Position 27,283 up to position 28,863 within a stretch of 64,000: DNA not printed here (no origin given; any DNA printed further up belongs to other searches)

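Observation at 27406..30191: argS has no leader/T-box and appears co-operonic with an orphan coiled-coil GHKL-ATPase protein and a PBP5-type carboxypeptidase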

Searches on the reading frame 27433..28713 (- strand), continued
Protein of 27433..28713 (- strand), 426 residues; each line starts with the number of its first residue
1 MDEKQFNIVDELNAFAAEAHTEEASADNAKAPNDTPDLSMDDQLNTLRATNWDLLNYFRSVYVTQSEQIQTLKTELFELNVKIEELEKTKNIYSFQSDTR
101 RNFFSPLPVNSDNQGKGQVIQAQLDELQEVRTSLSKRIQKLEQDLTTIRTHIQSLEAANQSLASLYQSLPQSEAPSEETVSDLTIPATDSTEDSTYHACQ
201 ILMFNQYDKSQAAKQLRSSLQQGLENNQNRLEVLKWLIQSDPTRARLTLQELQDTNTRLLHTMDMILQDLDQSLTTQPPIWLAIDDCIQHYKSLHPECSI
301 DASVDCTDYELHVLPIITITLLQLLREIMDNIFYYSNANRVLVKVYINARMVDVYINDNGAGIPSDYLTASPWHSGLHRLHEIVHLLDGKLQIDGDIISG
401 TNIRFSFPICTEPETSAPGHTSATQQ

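Call 23: fold_search(model_id=the predicted structure, library=pdb)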
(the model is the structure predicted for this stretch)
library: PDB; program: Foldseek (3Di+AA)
matches with E <= 10: 635; with E <= 0.001: 314
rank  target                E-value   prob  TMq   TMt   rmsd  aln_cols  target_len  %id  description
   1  3ehh_B                1.0e-10  1.00  0.26  0.54  16.1       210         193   18  Crystal structure of DesKC-H188V in complex with ADP (released 2009-09-15)
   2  3ehj_A                1.4e-10  1.00  0.26  0.52  17.9       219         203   18  Crystal structure of DesKC-H188V in complex with AMP-PCP (released 2009-09-15)
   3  7ssj_D                2.0e-10  1.00  0.25  0.46  18.1       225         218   17  Crystal structure of the DesK-DesR complex in the phosphatase state (released 2022-11-16)
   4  7ssj_A                2.3e-10  1.00  0.26  0.48  18.5       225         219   18  Crystal structure of the DesK-DesR complex in the phosphatase state (released 2022-11-16)
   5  5iuj_A                3.7e-10  1.00  0.27  0.51   8.8       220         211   18  Crystal structure of the DesK-DesR complex in the phosphotransfer state with low Mg2+ (20 mM) (released 2016-12-21)
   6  5iuk_D                4.6e-10  1.00  0.26  0.49   9.0       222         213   18  Crystal structure of the DesK-DesR complex in the phosphotransfer state with high Mg2+ (150 mM) (released 2016-12-21)
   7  5iuj_B                4.6e-10  1.00  0.26  0.50  15.7       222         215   18  Crystal structure of the DesK-DesR complex in the phosphotransfer state with low Mg2+ (20 mM) (released 2016-12-21)
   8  3ehj_B                4.6e-10  1.00  0.26  0.50  17.0       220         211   19  Crystal structure of DesKC-H188V in complex with AMP-PCP (released 2009-09-15)
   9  7ssi_E                5.2e-10  1.00  0.25  0.47  15.5       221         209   19  CRYSTAL STRUCTURE OF THE DESK:DESR-Q10A COMPLEX IN THE PHOSPHOTRANSFER STATE (released 2022-11-16)
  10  5iuj_E                6.5e-10  1.00  0.26  0.48  15.4       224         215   18  Crystal structure of the DesK-DesR complex in the phosphotransfer state with low Mg2+ (20 mM) (released 2016-12-21)
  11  3ehf_A                7.7e-10  1.00  0.34  0.71   4.3       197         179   19  Crystal structure of DesKC in complex with AMP-PCP (released 2009-09-15)
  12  7ssj_C                7.7e-10  1.00  0.25  0.46  18.1       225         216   17  Crystal structure of the DesK-DesR complex in the phosphatase state (released 2022-11-16)
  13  7ssi_B                8.1e-10  1.00  0.25  0.47  15.4       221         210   19  CRYSTAL STRUCTURE OF THE DESK:DESR-Q10A COMPLEX IN THE PHOSPHOTRANSFER STATE (released 2022-11-16)
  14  4u7o_A                8.1e-10  1.00  0.26  0.43   8.3       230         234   21  Active histidine kinase bound with ATP (released 2015-09-02)
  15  5iuk_A                8.6e-10  1.00  0.26  0.49   8.7       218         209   18  Crystal structure of the DesK-DesR complex in the phosphotransfer state with high Mg2+ (150 mM) (released 2016-12-21)
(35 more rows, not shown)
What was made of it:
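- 27904..28134 (-): X residues 194-270: a DHp-like helical hairpin (alpha1 194-240, turn at D241-P242, alpha2 242-270) whose H-box has decayed. Foldseek matches to the DesK DHp+CA (call 23).
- On GHKL / HATPase_c (Bergerat fold): Foldseek matches the VraS CA domain with target TM-score 0.75, and DesK (call 23).
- On HisKA_3 (NarL-type) histidine kinase: DesK DHp+CA matches with target TM-score up to 0.80 (call 23).
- The best Foldseek hits are DesK cytoplasmic domains, E = 1e-10, with TM-score up to 0.80 on the target (call 23).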

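Call 34: search_protein_representatives(alignment_id=A1)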
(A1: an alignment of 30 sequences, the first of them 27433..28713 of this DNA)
Query: 30 sequences, 381 profile positions. Proteins with E-value up to 0.001 (for the whole library): 45291; up to 1e-10: 2104; up to 1e-30: 54. The best 150 are listed.
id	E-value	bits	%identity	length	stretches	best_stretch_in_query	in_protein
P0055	5.1e-165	565.4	-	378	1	1-378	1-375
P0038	5.8e-158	542.2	-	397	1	4-379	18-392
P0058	3.0e-147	506.9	-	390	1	3-378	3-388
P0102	5.1e-143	493.0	-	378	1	5-377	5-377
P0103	1.1e-133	462.3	-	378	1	2-377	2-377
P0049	2.8e-128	444.5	-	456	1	4-379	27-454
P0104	4.9e-118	410.8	-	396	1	5-377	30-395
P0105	1.2e-116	406.2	-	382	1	2-379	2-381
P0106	4.1e-104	365.0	-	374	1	5-376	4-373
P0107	2.3e-102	359.2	-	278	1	107-379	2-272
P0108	1.7e-101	356.3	-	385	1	2-377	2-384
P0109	4.0e-98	345.2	-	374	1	4-375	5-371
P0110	4.0e-89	315.6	-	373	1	16-377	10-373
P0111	6.4e-88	311.7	-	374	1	5-377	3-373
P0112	4.6e-87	308.8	-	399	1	6-376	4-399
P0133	5.3e-57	209.9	-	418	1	2-375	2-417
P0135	1.2e-53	198.8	-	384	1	6-374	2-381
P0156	8.3e-28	113.8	-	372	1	93-379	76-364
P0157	1.6e-27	112.8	-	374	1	18-378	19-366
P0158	1.8e-26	109.4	-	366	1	93-378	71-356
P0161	2.5e-25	105.6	-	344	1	102-379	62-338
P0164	4.8e-25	104.7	-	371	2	100-380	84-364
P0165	8.6e-25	103.9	-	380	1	33-375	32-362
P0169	9.9e-24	100.4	-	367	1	7-378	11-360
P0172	2.2e-23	99.3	-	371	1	23-378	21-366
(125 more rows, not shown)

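Call 35: search_protein_families(library=pfam, proteins=[P0156, P0157, P0158, P0161, P0164, P0165, P0169, P0172, P0133, P0135], max_evalue=0.001)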
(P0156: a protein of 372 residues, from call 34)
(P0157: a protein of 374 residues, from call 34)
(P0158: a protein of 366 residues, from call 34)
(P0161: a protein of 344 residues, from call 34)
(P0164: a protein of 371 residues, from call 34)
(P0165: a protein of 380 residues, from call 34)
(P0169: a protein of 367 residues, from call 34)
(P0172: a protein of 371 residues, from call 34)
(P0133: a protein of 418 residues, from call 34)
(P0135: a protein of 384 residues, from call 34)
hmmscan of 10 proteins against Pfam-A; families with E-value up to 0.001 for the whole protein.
P0156 (372 aa): 3 families
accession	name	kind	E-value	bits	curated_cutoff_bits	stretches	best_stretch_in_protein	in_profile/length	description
PF07730.19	HisKA_3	-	8.5e-16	58.7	24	1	159-224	1-66/68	Histidine kinase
PF02518.31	HATPase_c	-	3.4e-14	53.6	26.4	1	268-362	5-110/111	Histidine kinase-, DNA gyrase B-, and HSP90-like ATPase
PF13581.12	HATPase_c_2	-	3e-05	24.5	27.4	1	272-331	35-104/127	Histidine kinase-like ATPase domain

P0157 (374 aa): 3 families
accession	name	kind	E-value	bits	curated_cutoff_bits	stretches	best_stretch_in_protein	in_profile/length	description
PF02518.31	HATPase_c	-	1e-18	68.2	26.4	1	269-365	5-110/111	Histidine kinase-, DNA gyrase B-, and HSP90-like ATPase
PF07730.19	HisKA_3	-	1.1e-16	61.5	24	1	160-225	1-66/68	Histidine kinase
PF13581.12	HATPase_c_2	-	9.9e-06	26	27.4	1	274-337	36-107/127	Histidine kinase-like ATPase domain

P0158 (366 aa): 3 families
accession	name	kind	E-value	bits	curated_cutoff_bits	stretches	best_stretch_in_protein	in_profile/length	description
PF07730.19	HisKA_3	-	1.4e-15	58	24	1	153-219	1-67/68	Histidine kinase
PF02518.31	HATPase_c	-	8.3e-15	55.6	26.4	1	262-355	5-110/111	Histidine kinase-, DNA gyrase B-, and HSP90-like ATPase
PF13581.12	HATPase_c_2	-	2.4e-05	24.8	27.4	1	267-327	36-107/127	Histidine kinase-like ATPase domain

P0161 (344 aa): 2 families
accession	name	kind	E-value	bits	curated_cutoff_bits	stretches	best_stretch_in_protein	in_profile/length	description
PF07730.19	HisKA_3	-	3e-16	60.2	24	1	135-200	1-66/68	Histidine kinase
PF02518.31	HATPase_c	-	4.8e-14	53.2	26.4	1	243-336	5-110/111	Histidine kinase-, DNA gyrase B-, and HSP90-like ATPase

P0164 (371 aa): 3 families
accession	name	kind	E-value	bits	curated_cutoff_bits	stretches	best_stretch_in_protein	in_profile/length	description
PF02518.31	HATPase_c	-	1e-19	71.4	26.4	1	268-361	5-110/111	Histidine kinase-, DNA gyrase B-, and HSP90-like ATPase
PF07730.19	HisKA_3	-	1.6e-14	54.6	24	1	159-225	1-67/68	Histidine kinase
PF13581.12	HATPase_c_2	-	2.7e-08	34.3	27.4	1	272-355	35-124/127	Histidine kinase-like ATPase domain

P0165 (380 aa): 3 families
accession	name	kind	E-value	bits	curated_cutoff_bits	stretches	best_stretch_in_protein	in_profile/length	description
PF07730.19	HisKA_3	-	1.5e-16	61.1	24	1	161-226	1-66/68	Histidine kinase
PF02518.31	HATPase_c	-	1.9e-15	57.7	26.4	1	270-363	5-109/111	Histidine kinase-, DNA gyrase B-, and HSP90-like ATPase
PF13581.12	HATPase_c_2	-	5.6e-07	30.1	27.4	1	275-355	36-121/127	Histidine kinase-like ATPase domain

P0169 (367 aa): 4 families
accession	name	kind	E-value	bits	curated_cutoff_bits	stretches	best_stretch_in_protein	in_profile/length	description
PF02518.31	HATPase_c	-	4.7e-16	59.7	26.4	1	265-359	5-110/111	Histidine kinase-, DNA gyrase B-, and HSP90-like ATPase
PF07730.19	HisKA_3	-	6.4e-15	55.9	24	1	156-222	1-67/68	Histidine kinase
PF13581.12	HATPase_c_2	-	5.3e-07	30.1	27.4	1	270-331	36-107/127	Histidine kinase-like ATPase domain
PF13589.12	HATPase_c_3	-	0.00099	19.6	25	0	266-312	3-49/137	Histidine kinase-, DNA gyrase B-, and HSP90-like ATPase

P0172 (371 aa): 2 families
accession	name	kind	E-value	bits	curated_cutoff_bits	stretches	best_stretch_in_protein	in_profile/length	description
PF07730.19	HisKA_3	-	6e-17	62.4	24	1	162-228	1-67/68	Histidine kinase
PF02518.31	HATPase_c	-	6.7e-14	52.7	26.4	1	271-365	5-110/111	Histidine kinase-, DNA gyrase B-, and HSP90-like ATPase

P0133 (418 aa): 1 family
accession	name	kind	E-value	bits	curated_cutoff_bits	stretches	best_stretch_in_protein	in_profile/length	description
PF02518.31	HATPase_c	-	4.2e-09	37.3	26.4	1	329-417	5-108/111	Histidine kinase-, DNA gyrase B-, and HSP90-like ATPase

P0135 (384 aa): 1 family
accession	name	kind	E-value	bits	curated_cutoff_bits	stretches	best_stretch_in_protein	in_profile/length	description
PF02518.31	HATPase_c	-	2.1e-10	41.5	26.4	1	297-382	6-108/111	Histidine kinase-, DNA gyrase B-, and HSP90-like ATPase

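Call 37: find_encoding_contigs(protein=P0157, flank=6000, max_places=4)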
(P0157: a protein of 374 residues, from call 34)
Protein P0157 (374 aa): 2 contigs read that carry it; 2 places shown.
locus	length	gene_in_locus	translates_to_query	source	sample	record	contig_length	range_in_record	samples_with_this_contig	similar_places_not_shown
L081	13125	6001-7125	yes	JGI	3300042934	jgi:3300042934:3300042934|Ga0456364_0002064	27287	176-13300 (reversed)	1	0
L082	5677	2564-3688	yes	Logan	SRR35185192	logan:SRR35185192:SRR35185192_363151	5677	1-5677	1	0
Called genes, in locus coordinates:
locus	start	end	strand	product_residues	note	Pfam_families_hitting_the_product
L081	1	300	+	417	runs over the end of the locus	PF02096:60KD_IMP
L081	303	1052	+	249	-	PF14804:Jag_N, PF13083:KH_KhpA-B, PF01424:R3H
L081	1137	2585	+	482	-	PF10396:TrmE_N, PF00350:Dynamin_N (faint), PF12631:MnmE_helical, PF00025:Arf, PF00071:Ras (weak), PF01926:MMR_HSR1, PF02421:FeoB_N, PF04548:AIG1 (weak), +2 more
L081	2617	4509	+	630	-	PF01134:GIDA, PF01266:DAO (faint), PF07992:Pyr_redox_2 (weak), PF12831:FAD_oxidored (weak), PF21680:GIDA_C_1st, PF13932:SAM_GIDA_C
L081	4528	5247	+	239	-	PF02527:GidB, PF13847:Methyltransf_31 (weak)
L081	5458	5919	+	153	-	-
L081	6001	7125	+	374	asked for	PF07730:HisKA_3, PF02518:HATPase_c, PF13581:HATPase_c_2 (weak)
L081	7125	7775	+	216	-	PF00072:Response_reg, PF00196:GerE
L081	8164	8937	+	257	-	PF00142:Fer4_NifH, PF01656:CbiA, PF02374:ArsA_ATPase (weak), PF06564:CBP_BcsQ, PF09140:MipZ, PF10609:ParA, PF13614:AAA_31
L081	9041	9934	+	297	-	PF02195:ParB_N, PF17762:HTH_ParB, PF23552:ParB_C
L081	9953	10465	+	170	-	PF14584:DUF4446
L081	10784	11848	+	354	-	PF13487:HD_5, PF01966:HD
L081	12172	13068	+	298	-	PF12997:DUF3881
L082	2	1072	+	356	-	?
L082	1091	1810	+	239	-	PF02527:GidB, PF13847:Methyltransf_31 (weak)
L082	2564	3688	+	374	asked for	PF07730:HisKA_3, PF02518:HATPase_c, PF13581:HATPase_c_2 (weak)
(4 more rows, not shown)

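Call 39: find_encoding_contigs(protein=P0164, flank=6000, max_places=2)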
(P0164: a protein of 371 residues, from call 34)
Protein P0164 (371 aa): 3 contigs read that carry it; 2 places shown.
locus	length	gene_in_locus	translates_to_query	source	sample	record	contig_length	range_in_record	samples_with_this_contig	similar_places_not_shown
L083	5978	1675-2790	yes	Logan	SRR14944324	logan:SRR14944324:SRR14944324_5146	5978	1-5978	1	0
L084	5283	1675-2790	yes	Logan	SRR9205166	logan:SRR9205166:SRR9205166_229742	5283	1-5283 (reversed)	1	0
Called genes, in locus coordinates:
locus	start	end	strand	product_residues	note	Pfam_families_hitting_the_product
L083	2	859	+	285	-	?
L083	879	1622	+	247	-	PF02527:GidB, PF13847:Methyltransf_31 (weak)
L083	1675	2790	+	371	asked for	PF07730:HisKA_3, PF13581:HATPase_c_2, PF02518:HATPase_c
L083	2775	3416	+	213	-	PF00072:Response_reg, PF00196:GerE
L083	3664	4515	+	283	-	PF00142:Fer4_NifH, PF01656:CbiA, PF02374:ArsA_ATPase, PF06564:CBP_BcsQ, PF09140:MipZ (weak), PF10609:ParA, PF13614:AAA_31, PF09140:MipZ (weak)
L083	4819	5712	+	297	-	PF02195:ParB_N, PF17762:HTH_ParB, PF23552:ParB_C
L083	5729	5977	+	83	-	?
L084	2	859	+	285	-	?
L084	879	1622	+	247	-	PF02527:GidB, PF13847:Methyltransf_31 (weak)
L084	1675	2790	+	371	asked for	PF07730:HisKA_3, PF13581:HATPase_c_2, PF02518:HATPase_c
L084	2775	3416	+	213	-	PF00072:Response_reg, PF00196:GerE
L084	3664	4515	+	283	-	PF00142:Fer4_NifH, PF01656:CbiA, PF02374:ArsA_ATPase, PF06564:CBP_BcsQ, PF09140:MipZ (weak), PF10609:ParA, PF13614:AAA_31, PF09140:MipZ (weak)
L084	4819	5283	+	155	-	?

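Call 40: find_encoding_contigs(protein=P0165, flank=6000, max_places=2)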
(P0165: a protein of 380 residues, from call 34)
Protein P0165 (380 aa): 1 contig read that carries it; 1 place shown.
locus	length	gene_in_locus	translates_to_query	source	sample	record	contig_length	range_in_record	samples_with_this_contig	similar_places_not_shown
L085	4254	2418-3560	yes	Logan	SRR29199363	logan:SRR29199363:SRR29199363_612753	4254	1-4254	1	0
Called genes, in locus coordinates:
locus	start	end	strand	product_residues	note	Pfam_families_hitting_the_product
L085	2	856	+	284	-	?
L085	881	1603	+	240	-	PF02527:GidB, PF03848:TehB (weak), PF13847:Methyltransf_31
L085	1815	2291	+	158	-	PF13673:Acetyltransf_10, PF00583:Acetyltransf_1, PF13444:Acetyltransf_5 (faint), PF21926:FeeM (faint), PF13508:Acetyltransf_7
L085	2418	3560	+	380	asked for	PF07730:HisKA_3, PF02518:HATPase_c, PF13581:HATPase_c_2 (weak)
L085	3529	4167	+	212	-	PF00072:Response_reg, PF00196:GerE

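Call 41: find_encoding_contigs(protein=P0172, flank=6000, max_places=2)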
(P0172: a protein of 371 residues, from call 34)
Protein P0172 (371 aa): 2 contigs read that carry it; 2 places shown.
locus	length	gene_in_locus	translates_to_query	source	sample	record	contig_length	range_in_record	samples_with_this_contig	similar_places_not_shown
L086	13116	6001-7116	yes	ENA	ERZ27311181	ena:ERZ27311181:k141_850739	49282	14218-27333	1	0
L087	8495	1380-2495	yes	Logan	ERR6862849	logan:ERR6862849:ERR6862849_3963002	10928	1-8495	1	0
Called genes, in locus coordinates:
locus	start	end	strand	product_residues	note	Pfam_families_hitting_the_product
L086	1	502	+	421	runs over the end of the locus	PF02096:60KD_IMP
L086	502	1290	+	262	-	PF14804:Jag_N, PF13083:KH_KhpA-B, PF01424:R3H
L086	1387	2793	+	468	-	PF10396:TrmE_N, PF00350:Dynamin_N (faint), PF12631:MnmE_helical, PF00025:Arf (weak), PF01926:MMR_HSR1, PF02421:FeoB_N, PF04548:AIG1 (weak)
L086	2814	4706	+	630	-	PF01134:GIDA, PF07992:Pyr_redox_2 (weak), PF12831:FAD_oxidored (weak), PF21680:GIDA_C_1st, PF13932:SAM_GIDA_C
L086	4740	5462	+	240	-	PF02527:GidB, PF13847:Methyltransf_31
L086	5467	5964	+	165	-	PF00583:Acetyltransf_1, PF13673:Acetyltransf_10, PF13508:Acetyltransf_7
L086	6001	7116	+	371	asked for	PF07730:HisKA_3, PF02518:HATPase_c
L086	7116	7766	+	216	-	PF00072:Response_reg, PF00196:GerE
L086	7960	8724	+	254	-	PF00142:Fer4_NifH, PF01656:CbiA, PF02374:ArsA_ATPase, PF06564:CBP_BcsQ, PF09140:MipZ, PF10609:ParA, PF13614:AAA_31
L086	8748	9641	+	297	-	PF02195:ParB_N, PF17762:HTH_ParB, PF23552:ParB_C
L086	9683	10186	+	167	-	PF14584:DUF4446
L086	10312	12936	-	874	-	PF00171:Aldedh, PF00465:Fe-ADH, PF13685:Fe-ADH_2 (weak), PF25137:ADH_Fe_C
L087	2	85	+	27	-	?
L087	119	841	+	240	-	PF02527:GidB, PF13847:Methyltransf_31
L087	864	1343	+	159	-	PF00583:Acetyltransf_1, PF13673:Acetyltransf_10, PF13508:Acetyltransf_7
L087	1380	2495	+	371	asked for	PF07730:HisKA_3, PF02518:HATPase_c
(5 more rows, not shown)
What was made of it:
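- The sister kinases lie in rsmG-(GNAT)-HK-RR-parA-parB-DUF4446 (calls 37, 39-41).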
